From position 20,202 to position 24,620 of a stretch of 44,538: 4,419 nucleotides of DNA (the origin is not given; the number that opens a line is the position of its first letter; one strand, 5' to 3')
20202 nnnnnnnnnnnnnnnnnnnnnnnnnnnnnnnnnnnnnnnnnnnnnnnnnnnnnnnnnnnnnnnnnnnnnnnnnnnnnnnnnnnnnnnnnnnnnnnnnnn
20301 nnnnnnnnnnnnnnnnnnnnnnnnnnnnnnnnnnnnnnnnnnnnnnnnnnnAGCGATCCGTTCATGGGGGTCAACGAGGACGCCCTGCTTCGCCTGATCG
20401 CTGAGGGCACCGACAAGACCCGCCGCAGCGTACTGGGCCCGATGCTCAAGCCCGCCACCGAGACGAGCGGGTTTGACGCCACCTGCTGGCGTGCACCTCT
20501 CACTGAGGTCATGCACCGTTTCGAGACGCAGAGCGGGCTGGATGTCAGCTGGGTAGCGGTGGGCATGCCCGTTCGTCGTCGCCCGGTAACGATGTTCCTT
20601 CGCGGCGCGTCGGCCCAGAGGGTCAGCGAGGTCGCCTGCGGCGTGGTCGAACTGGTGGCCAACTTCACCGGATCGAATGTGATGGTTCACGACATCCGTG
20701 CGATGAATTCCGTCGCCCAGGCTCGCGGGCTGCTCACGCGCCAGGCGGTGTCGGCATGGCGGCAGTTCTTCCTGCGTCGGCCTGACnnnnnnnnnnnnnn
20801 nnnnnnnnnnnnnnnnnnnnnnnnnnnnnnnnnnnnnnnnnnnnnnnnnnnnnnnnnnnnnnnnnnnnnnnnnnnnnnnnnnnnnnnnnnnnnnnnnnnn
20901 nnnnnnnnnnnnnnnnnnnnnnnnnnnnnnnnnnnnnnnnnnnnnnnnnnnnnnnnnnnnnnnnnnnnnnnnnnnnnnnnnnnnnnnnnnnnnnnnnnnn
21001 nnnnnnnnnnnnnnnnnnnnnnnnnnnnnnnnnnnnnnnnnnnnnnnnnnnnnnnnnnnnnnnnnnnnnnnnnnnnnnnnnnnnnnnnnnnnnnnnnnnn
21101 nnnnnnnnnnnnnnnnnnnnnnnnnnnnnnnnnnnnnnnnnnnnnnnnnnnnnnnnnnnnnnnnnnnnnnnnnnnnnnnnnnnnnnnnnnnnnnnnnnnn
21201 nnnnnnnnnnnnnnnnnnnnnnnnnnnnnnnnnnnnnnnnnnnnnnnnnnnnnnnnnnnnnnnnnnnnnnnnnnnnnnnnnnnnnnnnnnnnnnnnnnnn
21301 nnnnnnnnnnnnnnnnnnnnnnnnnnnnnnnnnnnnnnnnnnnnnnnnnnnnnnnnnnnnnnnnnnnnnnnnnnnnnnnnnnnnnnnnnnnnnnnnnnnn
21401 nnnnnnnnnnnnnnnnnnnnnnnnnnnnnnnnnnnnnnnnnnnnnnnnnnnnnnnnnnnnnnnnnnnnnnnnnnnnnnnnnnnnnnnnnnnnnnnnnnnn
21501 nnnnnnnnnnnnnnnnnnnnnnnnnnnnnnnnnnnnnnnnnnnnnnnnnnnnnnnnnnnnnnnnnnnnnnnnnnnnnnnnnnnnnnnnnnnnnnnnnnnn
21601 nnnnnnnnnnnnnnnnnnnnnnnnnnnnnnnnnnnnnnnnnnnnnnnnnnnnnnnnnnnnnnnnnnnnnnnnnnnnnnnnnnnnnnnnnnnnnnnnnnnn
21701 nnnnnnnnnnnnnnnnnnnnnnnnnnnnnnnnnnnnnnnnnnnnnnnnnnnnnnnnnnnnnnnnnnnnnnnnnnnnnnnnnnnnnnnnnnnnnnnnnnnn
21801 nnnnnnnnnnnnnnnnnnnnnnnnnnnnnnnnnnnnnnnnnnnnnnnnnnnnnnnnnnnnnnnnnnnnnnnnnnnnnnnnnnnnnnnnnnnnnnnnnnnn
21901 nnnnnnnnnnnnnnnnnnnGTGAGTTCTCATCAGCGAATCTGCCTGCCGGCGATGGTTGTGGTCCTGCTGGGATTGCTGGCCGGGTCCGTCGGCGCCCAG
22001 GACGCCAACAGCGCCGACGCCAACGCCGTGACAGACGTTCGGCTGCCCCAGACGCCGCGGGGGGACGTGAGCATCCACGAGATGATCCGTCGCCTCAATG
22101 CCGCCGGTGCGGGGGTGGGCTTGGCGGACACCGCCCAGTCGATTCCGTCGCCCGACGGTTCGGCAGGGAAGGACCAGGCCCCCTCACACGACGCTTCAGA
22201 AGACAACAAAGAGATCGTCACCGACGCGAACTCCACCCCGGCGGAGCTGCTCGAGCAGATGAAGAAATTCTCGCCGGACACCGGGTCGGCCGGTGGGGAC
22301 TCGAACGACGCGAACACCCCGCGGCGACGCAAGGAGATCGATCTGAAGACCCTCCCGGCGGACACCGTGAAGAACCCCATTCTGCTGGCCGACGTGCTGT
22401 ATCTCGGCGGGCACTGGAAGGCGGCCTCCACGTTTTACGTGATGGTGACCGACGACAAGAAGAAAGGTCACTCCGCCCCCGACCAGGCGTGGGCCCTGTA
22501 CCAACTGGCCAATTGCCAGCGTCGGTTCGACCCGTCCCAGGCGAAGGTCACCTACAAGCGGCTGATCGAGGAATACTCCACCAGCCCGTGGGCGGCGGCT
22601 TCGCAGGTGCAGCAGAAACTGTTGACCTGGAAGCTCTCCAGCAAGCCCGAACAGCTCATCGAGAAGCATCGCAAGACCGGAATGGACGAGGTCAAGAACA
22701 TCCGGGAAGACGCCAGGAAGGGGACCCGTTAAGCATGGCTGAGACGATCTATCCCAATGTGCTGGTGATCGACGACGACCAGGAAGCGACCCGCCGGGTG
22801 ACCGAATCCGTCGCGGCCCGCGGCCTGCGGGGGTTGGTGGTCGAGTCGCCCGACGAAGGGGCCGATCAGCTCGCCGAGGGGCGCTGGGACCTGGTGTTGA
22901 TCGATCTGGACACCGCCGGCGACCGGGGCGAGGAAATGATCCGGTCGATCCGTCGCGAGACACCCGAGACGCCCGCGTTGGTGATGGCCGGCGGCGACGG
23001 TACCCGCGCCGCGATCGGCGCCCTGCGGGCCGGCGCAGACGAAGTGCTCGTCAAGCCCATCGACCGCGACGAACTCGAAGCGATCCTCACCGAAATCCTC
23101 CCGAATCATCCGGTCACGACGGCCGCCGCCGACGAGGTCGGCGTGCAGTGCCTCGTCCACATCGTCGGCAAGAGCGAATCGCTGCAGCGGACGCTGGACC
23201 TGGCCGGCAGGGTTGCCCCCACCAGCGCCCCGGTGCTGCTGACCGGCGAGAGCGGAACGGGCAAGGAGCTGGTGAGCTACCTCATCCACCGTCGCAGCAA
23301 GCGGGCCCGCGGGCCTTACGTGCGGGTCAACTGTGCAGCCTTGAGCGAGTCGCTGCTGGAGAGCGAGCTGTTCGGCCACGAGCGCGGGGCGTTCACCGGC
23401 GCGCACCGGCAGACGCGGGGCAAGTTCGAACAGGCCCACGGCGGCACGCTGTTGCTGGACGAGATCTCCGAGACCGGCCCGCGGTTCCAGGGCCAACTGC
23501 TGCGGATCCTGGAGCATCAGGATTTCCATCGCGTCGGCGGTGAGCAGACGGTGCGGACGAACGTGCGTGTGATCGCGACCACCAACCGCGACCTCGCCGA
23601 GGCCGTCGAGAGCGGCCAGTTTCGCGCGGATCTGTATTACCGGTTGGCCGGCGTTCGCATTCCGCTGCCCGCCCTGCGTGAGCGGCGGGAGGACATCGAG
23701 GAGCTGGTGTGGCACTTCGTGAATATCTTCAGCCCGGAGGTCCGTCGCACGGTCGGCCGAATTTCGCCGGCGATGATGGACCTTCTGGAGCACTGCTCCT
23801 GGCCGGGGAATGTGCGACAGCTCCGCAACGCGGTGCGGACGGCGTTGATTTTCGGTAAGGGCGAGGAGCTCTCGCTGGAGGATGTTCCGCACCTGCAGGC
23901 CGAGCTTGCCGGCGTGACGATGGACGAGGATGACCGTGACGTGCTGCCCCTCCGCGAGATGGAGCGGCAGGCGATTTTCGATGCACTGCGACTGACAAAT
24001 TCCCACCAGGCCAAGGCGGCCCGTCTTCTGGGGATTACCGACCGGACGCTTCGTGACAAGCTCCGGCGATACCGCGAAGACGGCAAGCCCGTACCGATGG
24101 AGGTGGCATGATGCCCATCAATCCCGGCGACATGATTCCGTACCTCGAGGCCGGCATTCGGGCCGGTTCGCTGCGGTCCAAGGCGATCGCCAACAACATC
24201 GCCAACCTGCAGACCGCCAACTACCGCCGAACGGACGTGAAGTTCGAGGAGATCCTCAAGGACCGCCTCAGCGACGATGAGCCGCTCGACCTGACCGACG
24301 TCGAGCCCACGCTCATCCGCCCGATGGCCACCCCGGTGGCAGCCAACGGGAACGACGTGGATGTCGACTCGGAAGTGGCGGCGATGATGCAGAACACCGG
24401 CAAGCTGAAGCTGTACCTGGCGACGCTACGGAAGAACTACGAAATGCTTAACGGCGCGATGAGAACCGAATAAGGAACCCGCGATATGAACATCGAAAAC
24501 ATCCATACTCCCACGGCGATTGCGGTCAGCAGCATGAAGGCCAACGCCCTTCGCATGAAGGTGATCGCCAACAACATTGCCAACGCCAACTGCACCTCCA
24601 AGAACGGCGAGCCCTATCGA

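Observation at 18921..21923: Operon-leading 1000-aa bitopic protein carrying five tandem FliM-N-terminus-like '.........' peptides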

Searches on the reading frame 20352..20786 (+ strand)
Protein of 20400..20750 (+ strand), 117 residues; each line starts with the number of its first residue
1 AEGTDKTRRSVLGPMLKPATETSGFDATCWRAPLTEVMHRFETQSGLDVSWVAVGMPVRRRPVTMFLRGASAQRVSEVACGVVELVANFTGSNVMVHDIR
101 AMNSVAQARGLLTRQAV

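Call 41: search_protein_families(library=ncbifam, max_evalue=10, proteins=[window:20400-20750:+])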
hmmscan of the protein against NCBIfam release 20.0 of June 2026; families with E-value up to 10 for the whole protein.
window:20400-20750:+ (117 aa): 0 families

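Call 52: search_solved_structures(query=A4, max_evalue=10)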
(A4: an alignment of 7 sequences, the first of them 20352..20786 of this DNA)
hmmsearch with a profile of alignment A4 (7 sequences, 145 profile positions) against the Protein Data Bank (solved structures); distinct sequences matched with E-value up to 10: 1.
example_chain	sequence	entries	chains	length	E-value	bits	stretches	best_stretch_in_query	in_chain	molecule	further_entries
8fg6_B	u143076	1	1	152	0.38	13.8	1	40-94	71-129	C104.1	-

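Call 57: predict_structure(alignment_id=A4)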
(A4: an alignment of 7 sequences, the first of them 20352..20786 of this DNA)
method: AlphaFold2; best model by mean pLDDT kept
length: 145 residues; sequences in the alignment: 7
mean_pLDDT: 87.3   pTM: 0.71
mean pLDDT of the five models: 87.3, 85.3, 84.9, 84.5, 84.3
residues with pLDDT >= 90: 86; 70-90: 47; 50-70: 12; < 50: 0
segments of 3 or more residues with pLDDT < 50: none
pLDDT, mean of each block of 10 residues (from residue 1): 78 81 62 89 92 95 94 94 93 94 93 92 90 82 72
secondary structure, 60 per line:
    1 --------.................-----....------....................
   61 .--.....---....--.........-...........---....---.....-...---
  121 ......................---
elements in order: H9-25 E31-34 E41-49 H50-61 E64-68 H72-75 E78-86 H88-98 E102-105 E109-113 H121-142

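Call 59: fold_search(model_id=the predicted structure, library=pdb)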
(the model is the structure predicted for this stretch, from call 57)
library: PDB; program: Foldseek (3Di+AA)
matches with E <= 10: 131; with E <= 0.001: 0
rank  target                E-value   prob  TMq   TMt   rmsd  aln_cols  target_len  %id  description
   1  7ah9_5D               2.2e-02  0.99  0.38  0.13   4.8        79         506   14  Substrate-engaged type 3 secretion system needle complex from Salmonella enterica typhimurium - SpaR state 1 (released 2021-03-17)
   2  6x62_Ad               2.2e-02  0.82  0.34  0.35  10.5       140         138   14  Legionella pneumophila Dot T4SS OMC (released 2020-09-30)
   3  7pmp_MODEL_1_A        2.4e-02  0.97  0.33  0.41   3.6        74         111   14  Solution structure of Legionella pneumophila LspD (released 2022-09-14)
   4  7ah9_5G               2.9e-02  0.98  0.41  0.14   6.5       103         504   14  Substrate-engaged type 3 secretion system needle complex from Salmonella enterica typhimurium - SpaR state 1 (released 2021-03-17)
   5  7mud_Ad               2.9e-02  0.96  0.41  0.43  13.7       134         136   14  Legionella pneumophila Dot/Icm T4SS OMC (released 2021-10-06)
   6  7ah9_5B               4.0e-02  0.97  0.38  0.13   4.8        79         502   14  Substrate-engaged type 3 secretion system needle complex from Salmonella enterica typhimurium - SpaR state 1 (released 2021-03-17)
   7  7ah9_5M               4.0e-02  0.96  0.40  0.14   7.2       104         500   14  Substrate-engaged type 3 secretion system needle complex from Salmonella enterica typhimurium - SpaR state 1 (released 2021-03-17)
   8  4av2_A                4.3e-02  0.95  0.41  0.23  15.9       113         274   10  Single particle electron microscopy of PilQ dodecameric complexes from Neisseria meningitidis. (released 2012-10-17)
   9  7ah9_5C               4.5e-02  0.98  0.38  0.13   3.2        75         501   15  Substrate-engaged type 3 secretion system needle complex from Salmonella enterica typhimurium - SpaR state 1 (released 2021-03-17)
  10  7mud_AD               4.5e-02  0.77  0.36  0.37  10.5       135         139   15  Legionella pneumophila Dot/Icm T4SS OMC (released 2021-10-06)
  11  7ah9_5A               4.8e-02  0.98  0.39  0.40   3.2        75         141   15  Substrate-engaged type 3 secretion system needle complex from Salmonella enterica typhimurium - SpaR state 1 (released 2021-03-17)
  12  6rwk_0                5.2e-02  0.99  0.39  0.41   2.7        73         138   10  MxiD N0 N1 and MxiG C-terminal domains of the Shigella type 3 secretion system (released 2020-02-12)
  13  3ady                  5.2e-02  0.96  0.37  0.49   3.5        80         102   11  Crystal structure of DotD from Legionella (released 2010-11-03)
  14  4m0n                  5.5e-02  0.99  0.39  0.27   2.2        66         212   12  Crystal structure of a putative anti-sigma factor (BDI_1681) from Parabacteroides distasonis ATCC 8503 at 1.65 A resolut (released 2013-10-16)
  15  2o5p_B                5.5e-02  0.95  0.33  0.08   3.9        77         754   12  Crystal structure of the full length ferric pyoverdine outer membrane receptor FpvA of Pseudomonas aeruginosa in its a (released 2007-10-30)
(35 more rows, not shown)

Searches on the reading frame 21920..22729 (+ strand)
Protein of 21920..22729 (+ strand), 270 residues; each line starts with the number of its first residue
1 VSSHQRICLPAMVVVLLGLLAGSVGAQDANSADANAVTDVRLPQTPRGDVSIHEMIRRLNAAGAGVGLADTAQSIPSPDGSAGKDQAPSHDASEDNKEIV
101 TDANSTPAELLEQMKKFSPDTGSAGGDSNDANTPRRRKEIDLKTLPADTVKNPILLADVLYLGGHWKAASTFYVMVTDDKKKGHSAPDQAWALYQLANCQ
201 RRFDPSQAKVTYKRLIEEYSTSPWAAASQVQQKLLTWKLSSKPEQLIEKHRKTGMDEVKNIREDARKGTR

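Call 5: search_protein_families(library=pfam, max_evalue=0.01, proteins=[window:21920-22729:+])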
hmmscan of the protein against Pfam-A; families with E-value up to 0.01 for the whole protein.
window:21920-22729:+ (270 aa): 1 family
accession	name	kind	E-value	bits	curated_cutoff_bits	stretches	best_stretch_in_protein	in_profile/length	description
PF13174.12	TPR_6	-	7.3e-06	26.7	26.3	1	192-222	2-33/33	Tetratricopeptide repeat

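Call 39: search_protein_families(library=ncbifam, max_evalue=10, proteins=[window:21920-22729:+])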
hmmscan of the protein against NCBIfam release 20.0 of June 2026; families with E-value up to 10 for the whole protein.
window:21920-22729:+ (270 aa): 2 families
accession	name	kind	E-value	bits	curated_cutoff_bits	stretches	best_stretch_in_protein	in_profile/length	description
TIGR02795.1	tol_pal_ybgF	equivalog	5.9e-05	23.6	90.1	1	156-230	45-117/119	tol-pal system protein YbgF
NF006256.0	PRK08404.1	equivalog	0.044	14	107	1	227-266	37-75/103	V-type ATP synthase subunit H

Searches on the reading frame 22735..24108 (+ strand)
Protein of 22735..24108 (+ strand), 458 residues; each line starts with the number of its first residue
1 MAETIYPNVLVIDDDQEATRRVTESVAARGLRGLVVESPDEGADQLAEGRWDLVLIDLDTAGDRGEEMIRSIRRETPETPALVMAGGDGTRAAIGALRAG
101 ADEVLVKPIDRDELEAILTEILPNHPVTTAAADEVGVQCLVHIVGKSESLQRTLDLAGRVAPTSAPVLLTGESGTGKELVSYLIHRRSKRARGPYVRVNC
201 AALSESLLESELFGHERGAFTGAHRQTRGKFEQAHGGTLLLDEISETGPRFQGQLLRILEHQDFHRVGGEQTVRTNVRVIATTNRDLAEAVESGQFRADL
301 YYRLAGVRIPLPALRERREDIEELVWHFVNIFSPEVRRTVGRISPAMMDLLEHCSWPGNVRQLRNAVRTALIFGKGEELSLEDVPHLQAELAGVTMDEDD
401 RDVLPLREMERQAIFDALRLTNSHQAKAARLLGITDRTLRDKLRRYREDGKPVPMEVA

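Call 5: search_protein_families(library=pfam, max_evalue=0.01, proteins=[window:22810-24108:+])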
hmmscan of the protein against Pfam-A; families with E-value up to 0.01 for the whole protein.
window:22810-24108:+ (433 aa): 11 families
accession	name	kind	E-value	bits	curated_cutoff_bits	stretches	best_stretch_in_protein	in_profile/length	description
PF00158.32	Sigma54_activat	-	9.7e-66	221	20.2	1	118-284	1-167/168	Sigma-54 interaction domain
PF25601.1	AAA_lid_14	-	6.9e-21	74.3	27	1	290-361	1-72/87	AAA+ ATPase lid domain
PF14532.12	Sigma54_activ_2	-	1.1e-19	71.5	25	1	120-289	2-138/138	Sigma-54 interaction domain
PF00072.30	Response_reg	-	4.4e-12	46.6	30.2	1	10-93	27-110/111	Response regulator receiver domain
PF02954.25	HTH_8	-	2.2e-10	40.5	22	1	381-421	2-42/42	Bacterial regulatory protein, Fis family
PF07728.20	AAA_5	-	4.7e-10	40.1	22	1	141-260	1-123/139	AAA domain (dynein-related subfamily)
PF00004.35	AAA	-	3.4e-05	24.7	21.2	1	142-260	1-110/131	ATPase family associated with various cellular activities (AAA)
PF07724.20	AAA_2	-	0.00033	21.2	27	1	142-270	6-135/166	AAA domain (Cdc48 subfamily)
PF13518.12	HTH_28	-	0.0031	18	25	1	391-425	8-40/52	Helix-turn-helix domain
PF01078.27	Mg_chelatase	-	0.0033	17.3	20.3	0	197-259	93-157/207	Magnesium chelatase, subunit ChlI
PF13384.12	HTH_23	-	0.0055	16.9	24.6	0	381-425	2-45/50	Homeodomain-like domain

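Call 41: search_protein_families(library=ncbifam, max_evalue=10, proteins=[window:22735-24108:+])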
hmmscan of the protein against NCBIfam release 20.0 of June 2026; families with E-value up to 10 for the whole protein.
window:22735-24108:+ (458 aa): 105 families (the best 25 are shown)
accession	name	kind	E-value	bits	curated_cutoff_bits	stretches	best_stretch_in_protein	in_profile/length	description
TIGR01818.1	ntrC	equivalog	3.8e-107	358.9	558.6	2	9-389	1-382/463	nitrogen regulation protein NR(I)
NF007689.0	PRK10365.1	equivalog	1.3e-106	357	760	1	8-445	7-441/441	sigma-54-dependent response regulator transcription factor ZraR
TIGR01817.1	nifA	equivalog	1.7e-105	353.8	528.85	2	140-380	195-434/534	nif-specific transcriptional activator NifA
NF008469.0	PRK11361.1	equivalog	2.9e-105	352.7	714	1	8-448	6-456/461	acetoacetate metabolism transcriptional regulator AtoC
NF050807.1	TransRegFlbDCaul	equivalog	3e-100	336.2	750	1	28-455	22-447/454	sigma-54-dependent transcriptional regulator FlbD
TIGR02915.1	PEP_resp_reg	equivalog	9.6e-95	318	502.6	1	9-446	1-442/445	PEP-CTERM-box response regulator transcription factor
NF041552.1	TF_PrdR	equivalog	1.2e-93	314.5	795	1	140-446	266-576/577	sigma-54 dependent transcriptional regulator PrdR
NF038308.1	RNA_repair_RtcR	equivalog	1.5e-90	304.5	650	1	142-448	181-518/530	RNA repair transcriptional activator RtcR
NF008176.1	PRK10923.1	equivalog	1.4e-89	300.8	620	2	9-387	6-384/469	nitrogen regulation protein NR(I)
NF041946.1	LuxO_transreg_Vib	equivalog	2.2e-85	287.2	800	2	35-389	25-381/463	quorum-sensing sigma-54 dependent transcriptional regulator LuxO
TIGR02974.1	phageshock_pspF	equivalog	5.6e-84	282.2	443.55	2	143-381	1-240/336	phage shock protein operon transcriptional activator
NF051870.1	NAssimRespRegNtrX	equivalog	2e-83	280.8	600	1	8-408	3-408/452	nitrogen assimilation response regulator NtrX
NF003451.0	PRK05022.1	equivalog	1.4e-81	274.8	476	1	140-439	189-501/512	nitric oxide reductase transcriptional regulator NorR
NF011695.0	PRK15115.1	equivalog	1e-76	258.5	763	1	8-434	8-424/445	two-component system response regulator GlrR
NF008085.0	PRK10820.1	equivalog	3.5e-76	256.9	576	1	140-447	203-511/520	transcriptional regulator TyrR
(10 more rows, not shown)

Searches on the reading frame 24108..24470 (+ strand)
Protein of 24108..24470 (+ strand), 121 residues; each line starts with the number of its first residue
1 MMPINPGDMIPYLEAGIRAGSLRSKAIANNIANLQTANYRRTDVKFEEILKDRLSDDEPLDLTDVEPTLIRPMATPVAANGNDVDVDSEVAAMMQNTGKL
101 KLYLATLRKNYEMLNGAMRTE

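Call 13: search_protein_families(library=pfam, max_evalue=0.01, proteins=[window:24108-24470:+])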
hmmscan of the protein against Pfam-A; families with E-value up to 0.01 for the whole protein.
window:24108-24470:+ (121 aa): 1 family
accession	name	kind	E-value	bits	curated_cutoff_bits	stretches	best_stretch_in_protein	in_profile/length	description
PF00460.25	Flg_bb_rod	-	0.0025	18.2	20.7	1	25-40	16-31/31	Flagella basal body rod protein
